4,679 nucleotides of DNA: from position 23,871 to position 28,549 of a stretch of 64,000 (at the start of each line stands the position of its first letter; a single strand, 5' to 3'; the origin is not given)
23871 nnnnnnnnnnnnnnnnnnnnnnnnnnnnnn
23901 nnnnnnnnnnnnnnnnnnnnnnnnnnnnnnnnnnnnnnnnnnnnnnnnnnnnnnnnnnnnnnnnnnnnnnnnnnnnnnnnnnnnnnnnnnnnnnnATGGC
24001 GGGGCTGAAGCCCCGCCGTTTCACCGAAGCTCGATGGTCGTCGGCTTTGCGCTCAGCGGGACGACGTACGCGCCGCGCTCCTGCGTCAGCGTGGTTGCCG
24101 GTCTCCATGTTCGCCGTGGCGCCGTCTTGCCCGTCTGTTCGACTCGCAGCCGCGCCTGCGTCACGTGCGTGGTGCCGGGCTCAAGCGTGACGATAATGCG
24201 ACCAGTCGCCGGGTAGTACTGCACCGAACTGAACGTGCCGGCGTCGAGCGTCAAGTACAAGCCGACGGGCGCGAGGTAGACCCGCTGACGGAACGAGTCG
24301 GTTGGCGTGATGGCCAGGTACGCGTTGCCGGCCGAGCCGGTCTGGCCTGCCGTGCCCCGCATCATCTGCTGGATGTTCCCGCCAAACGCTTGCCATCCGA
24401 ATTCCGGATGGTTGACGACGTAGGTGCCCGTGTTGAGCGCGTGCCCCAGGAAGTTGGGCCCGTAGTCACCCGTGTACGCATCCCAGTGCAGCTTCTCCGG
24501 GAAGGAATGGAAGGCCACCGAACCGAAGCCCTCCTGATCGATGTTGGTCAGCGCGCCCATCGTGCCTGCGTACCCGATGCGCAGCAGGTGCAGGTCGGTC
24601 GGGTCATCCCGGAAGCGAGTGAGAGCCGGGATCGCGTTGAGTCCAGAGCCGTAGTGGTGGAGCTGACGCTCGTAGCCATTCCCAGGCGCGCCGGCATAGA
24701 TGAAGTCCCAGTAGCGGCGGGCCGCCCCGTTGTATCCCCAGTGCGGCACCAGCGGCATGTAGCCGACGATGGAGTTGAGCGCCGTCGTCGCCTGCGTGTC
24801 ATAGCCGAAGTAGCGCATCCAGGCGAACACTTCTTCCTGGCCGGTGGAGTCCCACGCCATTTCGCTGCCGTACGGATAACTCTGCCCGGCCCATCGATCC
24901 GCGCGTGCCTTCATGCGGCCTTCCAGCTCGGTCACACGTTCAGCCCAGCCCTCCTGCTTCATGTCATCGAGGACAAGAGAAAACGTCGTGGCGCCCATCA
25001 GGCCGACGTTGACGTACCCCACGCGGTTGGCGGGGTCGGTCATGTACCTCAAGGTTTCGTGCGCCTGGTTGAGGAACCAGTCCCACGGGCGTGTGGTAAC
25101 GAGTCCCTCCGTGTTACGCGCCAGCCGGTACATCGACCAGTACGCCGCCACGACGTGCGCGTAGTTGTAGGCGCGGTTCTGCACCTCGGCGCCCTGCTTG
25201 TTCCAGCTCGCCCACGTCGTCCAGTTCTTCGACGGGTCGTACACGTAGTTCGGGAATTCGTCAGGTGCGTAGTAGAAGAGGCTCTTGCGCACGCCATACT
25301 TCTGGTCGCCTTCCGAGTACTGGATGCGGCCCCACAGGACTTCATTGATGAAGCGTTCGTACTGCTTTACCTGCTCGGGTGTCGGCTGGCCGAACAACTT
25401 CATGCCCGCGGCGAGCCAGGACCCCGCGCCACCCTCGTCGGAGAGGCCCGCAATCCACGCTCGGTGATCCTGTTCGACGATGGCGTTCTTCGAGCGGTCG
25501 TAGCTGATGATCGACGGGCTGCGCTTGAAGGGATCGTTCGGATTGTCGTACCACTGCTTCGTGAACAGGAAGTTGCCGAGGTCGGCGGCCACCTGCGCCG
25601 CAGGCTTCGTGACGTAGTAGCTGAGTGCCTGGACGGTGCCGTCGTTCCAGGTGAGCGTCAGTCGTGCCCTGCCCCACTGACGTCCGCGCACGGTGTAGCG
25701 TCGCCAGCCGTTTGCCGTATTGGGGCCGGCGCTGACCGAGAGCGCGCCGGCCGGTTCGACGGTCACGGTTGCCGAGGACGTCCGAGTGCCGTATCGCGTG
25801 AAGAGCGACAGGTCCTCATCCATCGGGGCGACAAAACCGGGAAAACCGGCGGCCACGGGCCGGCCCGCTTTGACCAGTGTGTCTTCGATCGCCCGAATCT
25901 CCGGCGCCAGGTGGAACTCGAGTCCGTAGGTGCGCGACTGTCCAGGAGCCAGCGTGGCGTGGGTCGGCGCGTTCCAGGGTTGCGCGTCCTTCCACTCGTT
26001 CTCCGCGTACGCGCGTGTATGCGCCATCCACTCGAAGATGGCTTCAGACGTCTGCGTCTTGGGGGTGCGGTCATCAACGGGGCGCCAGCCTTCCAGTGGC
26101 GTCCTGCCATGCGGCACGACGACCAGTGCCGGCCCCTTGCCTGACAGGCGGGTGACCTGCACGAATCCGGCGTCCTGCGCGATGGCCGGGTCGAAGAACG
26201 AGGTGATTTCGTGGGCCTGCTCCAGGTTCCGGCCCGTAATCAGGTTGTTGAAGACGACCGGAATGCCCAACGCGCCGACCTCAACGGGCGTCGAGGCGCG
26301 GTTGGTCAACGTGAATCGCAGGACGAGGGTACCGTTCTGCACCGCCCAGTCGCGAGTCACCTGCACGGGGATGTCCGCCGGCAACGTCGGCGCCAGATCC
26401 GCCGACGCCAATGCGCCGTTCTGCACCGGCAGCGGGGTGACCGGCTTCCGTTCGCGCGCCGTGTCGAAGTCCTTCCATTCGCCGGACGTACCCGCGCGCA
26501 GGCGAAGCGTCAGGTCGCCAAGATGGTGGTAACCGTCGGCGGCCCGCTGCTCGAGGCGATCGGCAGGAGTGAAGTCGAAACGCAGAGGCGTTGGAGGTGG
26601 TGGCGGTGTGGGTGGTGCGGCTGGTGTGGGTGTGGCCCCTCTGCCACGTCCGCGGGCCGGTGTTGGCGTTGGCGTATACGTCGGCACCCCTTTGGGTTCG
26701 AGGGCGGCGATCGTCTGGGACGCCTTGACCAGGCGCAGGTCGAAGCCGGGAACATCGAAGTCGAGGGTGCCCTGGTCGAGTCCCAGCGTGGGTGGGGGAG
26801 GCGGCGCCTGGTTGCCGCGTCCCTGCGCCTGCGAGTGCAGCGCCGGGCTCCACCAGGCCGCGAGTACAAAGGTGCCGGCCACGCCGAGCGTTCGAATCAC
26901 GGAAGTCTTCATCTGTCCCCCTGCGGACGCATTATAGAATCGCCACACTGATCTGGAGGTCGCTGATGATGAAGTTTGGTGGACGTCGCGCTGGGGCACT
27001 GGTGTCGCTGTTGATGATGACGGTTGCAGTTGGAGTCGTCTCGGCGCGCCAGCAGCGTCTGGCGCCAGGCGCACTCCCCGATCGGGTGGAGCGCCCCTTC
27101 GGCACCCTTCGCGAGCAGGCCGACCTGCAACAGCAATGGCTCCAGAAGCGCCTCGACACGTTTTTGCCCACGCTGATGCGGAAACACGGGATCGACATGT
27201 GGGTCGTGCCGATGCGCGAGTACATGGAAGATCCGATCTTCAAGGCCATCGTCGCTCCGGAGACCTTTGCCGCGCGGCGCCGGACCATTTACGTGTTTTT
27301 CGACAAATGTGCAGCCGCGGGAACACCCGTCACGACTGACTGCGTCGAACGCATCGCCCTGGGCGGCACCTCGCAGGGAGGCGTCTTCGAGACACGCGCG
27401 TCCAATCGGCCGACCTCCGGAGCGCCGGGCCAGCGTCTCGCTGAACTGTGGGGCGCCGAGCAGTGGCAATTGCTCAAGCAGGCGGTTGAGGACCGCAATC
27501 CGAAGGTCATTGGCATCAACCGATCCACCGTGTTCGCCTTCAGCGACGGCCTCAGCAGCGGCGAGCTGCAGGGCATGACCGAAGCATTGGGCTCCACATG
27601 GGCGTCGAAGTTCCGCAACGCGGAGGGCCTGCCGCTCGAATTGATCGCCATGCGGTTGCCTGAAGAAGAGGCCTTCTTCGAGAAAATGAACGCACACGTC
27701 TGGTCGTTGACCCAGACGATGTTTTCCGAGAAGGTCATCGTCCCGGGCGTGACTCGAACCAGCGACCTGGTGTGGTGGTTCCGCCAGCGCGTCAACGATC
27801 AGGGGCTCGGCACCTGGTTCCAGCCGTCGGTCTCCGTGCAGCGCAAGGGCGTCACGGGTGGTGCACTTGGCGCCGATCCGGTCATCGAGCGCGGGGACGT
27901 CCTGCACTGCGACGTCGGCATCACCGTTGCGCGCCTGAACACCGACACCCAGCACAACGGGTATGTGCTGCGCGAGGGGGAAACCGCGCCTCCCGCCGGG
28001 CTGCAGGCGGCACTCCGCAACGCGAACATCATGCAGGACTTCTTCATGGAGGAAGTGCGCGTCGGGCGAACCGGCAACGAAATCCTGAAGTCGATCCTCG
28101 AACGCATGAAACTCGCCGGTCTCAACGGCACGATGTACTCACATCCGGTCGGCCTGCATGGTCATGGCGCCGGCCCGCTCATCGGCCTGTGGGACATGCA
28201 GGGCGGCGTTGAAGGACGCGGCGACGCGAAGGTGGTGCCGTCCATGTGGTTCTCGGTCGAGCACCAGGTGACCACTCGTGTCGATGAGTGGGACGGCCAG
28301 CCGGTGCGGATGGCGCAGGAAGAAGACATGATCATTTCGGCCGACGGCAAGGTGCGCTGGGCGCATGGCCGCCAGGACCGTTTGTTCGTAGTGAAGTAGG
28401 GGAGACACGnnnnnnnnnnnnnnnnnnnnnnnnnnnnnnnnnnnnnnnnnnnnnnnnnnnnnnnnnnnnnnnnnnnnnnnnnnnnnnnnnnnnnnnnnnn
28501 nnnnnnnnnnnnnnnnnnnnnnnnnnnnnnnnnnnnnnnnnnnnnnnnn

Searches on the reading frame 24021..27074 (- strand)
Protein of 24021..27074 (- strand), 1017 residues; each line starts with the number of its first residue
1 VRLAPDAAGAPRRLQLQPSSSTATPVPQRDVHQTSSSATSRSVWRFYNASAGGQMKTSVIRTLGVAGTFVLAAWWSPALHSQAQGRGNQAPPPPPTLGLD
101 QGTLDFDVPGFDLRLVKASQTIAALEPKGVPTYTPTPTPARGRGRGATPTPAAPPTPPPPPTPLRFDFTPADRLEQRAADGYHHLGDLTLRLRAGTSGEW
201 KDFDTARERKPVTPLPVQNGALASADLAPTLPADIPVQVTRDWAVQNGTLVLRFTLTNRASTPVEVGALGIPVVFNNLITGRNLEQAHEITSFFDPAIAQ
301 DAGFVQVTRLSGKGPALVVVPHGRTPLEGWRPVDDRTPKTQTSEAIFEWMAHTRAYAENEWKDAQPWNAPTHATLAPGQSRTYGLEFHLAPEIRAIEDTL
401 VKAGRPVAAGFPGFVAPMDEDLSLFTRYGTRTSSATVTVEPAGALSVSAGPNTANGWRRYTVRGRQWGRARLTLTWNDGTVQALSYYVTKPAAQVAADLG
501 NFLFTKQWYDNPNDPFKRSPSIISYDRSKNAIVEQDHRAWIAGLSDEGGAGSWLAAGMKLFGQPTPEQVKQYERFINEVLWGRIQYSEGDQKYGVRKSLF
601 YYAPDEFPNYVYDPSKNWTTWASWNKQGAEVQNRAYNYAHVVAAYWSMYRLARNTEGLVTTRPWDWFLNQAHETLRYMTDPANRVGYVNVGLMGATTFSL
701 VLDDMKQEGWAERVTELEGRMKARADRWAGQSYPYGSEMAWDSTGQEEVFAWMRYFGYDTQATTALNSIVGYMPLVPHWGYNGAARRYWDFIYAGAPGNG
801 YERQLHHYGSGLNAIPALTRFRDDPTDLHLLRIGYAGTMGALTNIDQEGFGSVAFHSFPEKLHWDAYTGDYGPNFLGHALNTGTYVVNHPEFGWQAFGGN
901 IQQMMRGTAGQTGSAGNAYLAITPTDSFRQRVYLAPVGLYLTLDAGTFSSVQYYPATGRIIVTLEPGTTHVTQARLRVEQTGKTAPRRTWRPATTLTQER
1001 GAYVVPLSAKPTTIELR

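Call 36: search_protein_families(library=pfam, proteins=[window:24021-27074:-], max_evalue=0.0001)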
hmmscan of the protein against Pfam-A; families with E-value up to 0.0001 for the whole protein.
window:24021-27074:- (1017 aa): 1 family
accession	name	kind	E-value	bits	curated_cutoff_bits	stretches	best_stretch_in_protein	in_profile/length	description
PF18951.5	DUF5695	-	0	1198.2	25.2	1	165-1010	19-852/857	Family of unknown function (DUF5695)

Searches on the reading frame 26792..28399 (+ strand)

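Call 68: search_protein_families(library=pfam, proteins=[window:26792-28399:+], max_evalue=0.0001)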
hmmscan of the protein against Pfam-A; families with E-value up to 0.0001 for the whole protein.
window:26792-28399:+ (535 aa): 1 family
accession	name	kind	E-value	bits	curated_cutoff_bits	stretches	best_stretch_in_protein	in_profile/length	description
PF00557.29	Peptidase_M24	-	4.9e-10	40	23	1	314-514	19-204/208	Metallopeptidase family M24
